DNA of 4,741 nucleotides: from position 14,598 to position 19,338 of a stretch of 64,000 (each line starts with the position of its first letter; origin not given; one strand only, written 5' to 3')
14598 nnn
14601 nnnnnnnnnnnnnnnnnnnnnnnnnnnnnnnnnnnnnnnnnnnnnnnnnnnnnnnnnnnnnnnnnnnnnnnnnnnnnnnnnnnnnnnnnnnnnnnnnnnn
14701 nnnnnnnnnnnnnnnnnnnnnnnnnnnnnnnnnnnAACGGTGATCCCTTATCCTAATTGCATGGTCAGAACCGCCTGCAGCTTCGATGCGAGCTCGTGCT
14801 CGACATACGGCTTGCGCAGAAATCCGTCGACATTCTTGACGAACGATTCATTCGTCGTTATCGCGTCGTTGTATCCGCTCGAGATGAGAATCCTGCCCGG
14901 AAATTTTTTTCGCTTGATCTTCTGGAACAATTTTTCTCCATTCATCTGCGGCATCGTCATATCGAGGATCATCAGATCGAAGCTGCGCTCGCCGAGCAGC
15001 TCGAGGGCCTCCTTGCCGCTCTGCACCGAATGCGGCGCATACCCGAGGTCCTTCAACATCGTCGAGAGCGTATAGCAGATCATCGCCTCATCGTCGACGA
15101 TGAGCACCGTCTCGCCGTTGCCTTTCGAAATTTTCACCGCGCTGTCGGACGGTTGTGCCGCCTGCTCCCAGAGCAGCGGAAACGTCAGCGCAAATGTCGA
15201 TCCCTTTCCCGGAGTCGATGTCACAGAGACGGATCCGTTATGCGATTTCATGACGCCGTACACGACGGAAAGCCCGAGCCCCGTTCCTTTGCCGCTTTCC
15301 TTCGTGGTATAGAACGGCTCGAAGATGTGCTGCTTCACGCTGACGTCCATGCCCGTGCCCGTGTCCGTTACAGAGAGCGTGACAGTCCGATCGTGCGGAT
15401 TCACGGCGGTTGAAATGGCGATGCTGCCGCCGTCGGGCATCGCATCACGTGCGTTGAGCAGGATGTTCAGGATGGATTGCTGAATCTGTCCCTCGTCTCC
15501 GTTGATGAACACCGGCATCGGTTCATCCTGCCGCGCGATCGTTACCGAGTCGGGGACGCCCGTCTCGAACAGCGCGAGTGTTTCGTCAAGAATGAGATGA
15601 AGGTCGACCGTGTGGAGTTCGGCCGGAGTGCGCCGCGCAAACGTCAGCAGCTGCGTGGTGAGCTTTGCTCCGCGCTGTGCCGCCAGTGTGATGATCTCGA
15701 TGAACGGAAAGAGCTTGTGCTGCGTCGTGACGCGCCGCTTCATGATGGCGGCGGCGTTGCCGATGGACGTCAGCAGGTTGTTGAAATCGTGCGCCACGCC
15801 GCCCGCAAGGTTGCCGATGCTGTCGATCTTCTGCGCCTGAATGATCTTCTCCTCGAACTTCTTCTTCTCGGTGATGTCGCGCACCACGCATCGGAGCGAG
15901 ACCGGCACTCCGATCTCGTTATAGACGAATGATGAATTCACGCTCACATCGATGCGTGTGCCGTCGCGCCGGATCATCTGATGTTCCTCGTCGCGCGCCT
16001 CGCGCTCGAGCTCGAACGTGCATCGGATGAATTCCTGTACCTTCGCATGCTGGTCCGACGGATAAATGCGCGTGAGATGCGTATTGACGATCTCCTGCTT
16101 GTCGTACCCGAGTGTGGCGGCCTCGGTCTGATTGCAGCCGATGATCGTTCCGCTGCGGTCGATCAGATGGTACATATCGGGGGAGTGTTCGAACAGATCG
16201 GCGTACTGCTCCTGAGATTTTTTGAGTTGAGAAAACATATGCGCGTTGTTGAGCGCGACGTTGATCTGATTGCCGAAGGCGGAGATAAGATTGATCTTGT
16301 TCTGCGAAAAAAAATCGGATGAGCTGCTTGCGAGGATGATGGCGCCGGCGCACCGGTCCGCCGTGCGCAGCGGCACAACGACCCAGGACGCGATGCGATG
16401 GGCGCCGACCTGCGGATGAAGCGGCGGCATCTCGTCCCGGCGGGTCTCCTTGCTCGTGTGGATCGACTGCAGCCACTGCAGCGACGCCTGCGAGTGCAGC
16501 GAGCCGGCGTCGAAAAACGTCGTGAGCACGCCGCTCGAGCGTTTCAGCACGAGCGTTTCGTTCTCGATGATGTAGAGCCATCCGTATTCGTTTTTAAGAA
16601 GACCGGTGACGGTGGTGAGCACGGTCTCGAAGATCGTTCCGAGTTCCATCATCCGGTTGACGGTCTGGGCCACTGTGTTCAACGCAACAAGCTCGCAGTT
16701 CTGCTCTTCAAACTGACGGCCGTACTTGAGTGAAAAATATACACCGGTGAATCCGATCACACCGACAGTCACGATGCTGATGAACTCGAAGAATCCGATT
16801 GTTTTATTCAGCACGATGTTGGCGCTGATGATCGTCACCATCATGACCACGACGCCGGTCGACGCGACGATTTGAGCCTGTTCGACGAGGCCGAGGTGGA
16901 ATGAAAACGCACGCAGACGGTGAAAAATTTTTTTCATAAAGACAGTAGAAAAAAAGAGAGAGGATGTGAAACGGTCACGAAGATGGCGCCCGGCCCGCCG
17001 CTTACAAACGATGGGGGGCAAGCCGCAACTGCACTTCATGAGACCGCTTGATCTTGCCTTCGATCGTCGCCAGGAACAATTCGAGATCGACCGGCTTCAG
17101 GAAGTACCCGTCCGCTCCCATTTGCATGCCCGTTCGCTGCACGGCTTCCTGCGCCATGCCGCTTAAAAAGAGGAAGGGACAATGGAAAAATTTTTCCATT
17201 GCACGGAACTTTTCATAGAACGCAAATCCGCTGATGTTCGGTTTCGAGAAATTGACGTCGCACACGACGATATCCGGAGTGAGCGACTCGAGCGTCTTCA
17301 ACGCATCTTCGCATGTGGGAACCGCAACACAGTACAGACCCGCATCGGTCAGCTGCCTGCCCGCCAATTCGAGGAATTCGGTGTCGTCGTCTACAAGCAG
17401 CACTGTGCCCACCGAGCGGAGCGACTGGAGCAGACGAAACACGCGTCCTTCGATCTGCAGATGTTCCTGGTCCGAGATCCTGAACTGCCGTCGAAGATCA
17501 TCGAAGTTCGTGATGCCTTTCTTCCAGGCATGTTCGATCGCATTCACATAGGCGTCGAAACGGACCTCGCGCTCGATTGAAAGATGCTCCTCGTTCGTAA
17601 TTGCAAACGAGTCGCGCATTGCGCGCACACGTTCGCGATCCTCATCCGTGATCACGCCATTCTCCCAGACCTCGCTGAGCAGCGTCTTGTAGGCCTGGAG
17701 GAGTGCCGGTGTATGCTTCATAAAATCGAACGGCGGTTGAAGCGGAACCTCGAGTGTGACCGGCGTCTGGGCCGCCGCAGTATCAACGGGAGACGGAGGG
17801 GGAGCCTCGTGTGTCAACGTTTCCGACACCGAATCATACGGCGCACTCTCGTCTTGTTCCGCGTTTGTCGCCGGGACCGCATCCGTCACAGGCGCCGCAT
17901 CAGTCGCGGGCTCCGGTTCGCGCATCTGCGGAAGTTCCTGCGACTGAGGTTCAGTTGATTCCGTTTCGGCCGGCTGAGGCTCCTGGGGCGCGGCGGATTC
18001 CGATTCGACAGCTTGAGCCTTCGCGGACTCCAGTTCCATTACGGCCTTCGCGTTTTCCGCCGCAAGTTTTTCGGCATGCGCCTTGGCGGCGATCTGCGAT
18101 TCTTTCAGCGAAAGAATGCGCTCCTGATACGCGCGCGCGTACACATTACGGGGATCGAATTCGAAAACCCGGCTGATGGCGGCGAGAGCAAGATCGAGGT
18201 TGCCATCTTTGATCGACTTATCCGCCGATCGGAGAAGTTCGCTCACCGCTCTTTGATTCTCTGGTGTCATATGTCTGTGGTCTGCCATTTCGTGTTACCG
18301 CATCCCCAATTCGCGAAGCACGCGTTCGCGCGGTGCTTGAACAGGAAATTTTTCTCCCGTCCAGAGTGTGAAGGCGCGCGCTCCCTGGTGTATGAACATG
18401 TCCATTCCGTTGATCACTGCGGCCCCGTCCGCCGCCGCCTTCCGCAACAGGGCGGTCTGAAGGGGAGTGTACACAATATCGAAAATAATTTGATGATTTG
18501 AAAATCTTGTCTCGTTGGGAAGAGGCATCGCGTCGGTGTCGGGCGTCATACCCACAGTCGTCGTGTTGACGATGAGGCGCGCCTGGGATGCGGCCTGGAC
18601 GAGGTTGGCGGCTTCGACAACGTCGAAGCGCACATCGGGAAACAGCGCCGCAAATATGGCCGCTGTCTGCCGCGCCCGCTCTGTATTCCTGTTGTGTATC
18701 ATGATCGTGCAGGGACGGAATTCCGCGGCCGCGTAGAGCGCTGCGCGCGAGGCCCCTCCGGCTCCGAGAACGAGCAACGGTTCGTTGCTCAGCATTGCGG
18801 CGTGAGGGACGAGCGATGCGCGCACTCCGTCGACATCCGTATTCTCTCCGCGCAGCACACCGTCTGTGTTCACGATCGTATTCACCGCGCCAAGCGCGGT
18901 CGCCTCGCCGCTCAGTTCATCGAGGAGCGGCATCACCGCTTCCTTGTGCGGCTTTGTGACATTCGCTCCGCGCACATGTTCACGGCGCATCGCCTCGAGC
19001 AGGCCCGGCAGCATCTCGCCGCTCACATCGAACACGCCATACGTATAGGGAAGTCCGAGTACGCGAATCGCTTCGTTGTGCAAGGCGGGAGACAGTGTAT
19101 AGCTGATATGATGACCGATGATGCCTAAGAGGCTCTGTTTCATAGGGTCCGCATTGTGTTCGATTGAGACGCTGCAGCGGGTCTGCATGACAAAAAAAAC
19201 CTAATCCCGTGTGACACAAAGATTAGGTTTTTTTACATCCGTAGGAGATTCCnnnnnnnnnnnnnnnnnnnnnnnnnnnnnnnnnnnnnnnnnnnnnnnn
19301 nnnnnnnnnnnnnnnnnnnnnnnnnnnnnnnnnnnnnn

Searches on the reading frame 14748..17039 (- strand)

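Call 7: search_protein_families(library=pfam, proteins=[window:14748-17039:-], max_evalue=0.01)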
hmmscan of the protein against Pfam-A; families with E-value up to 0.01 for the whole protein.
window:14748-17039:- (763 aa): 14 families
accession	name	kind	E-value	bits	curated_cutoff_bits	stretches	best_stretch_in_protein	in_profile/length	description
PF02518.31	HATPase_c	-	1.1e-25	90.7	26.4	1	514-622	1-109/111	Histidine kinase-, DNA gyrase B-, and HSP90-like ATPase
PF00072.30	Response_reg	-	2.7e-22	79.5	30.2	1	645-754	1-110/111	Response regulator receiver domain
PF13426.13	PAS_9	-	6e-16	59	27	1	287-391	1-103/103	PAS domain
PF00989.32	PAS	-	8.1e-14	52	22.6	1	278-389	2-113/113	PAS fold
PF08448.16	PAS_4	-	2.8e-12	47.3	23.1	1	283-393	1-109/110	PAS fold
PF13185.12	GAF_2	-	1.8e-08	35.1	28.6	1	133-263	4-135/136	GAF domain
PF01590.32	GAF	-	2.3e-07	31.8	22.4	1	133-263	2-133/133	GAF domain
PF00512.31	HisKA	-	4.3e-06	27.1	26.9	1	409-471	3-64/66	His Kinase A (phospho-acceptor) domain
PF08447.18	PAS_3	-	4.9e-05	23.9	25.6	1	300-385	2-88/89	PAS fold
PF13188.13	PAS_8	-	0.00021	21.5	21.8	1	277-330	1-55/65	PAS domain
PF13492.12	GAF_3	-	0.00045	21.1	27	1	135-265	4-129/129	GAF domain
PF11849.14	DUF3369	-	0.0062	17.3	27.2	0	129-272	33-168/168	Domain of unknown function (DUF3369)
PF14598.12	PAS_11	-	0.0078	16.6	25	0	294-374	9-88/109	PAS domain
PF14501.12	HATPase_c_5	-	0.0086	16.4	22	0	522-608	9-90/102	GHKL domain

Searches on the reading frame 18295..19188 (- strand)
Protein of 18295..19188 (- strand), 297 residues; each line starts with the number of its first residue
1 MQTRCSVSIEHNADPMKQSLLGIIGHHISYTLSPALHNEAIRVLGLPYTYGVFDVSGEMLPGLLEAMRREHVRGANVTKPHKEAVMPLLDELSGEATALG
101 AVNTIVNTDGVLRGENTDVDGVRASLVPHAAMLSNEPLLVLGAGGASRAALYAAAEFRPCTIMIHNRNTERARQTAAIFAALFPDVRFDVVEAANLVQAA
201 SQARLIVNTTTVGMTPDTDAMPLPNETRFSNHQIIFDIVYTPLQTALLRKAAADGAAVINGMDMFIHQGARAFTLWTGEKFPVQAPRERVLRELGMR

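Call 7: search_protein_families(library=pfam, proteins=[window:18295-19188:-], max_evalue=0.01)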
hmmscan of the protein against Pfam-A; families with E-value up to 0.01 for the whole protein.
window:18295-19188:- (297 aa): 3 families
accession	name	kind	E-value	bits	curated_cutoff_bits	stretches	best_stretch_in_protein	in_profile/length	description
PF08501.16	Shikimate_dh_N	-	1e-26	93.4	27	1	23-105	1-83/83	Shikimate dehydrogenase substrate binding domain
PF18317.6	SDH_C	-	1.1e-09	38.3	25.8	1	261-290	1-30/31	Shikimate 5'-dehydrogenase C-terminal domain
PF01488.26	Shikimate_DH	-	0.00039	21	24.3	1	133-210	10-83/138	Shikimate / quinate 5-dehydrogenase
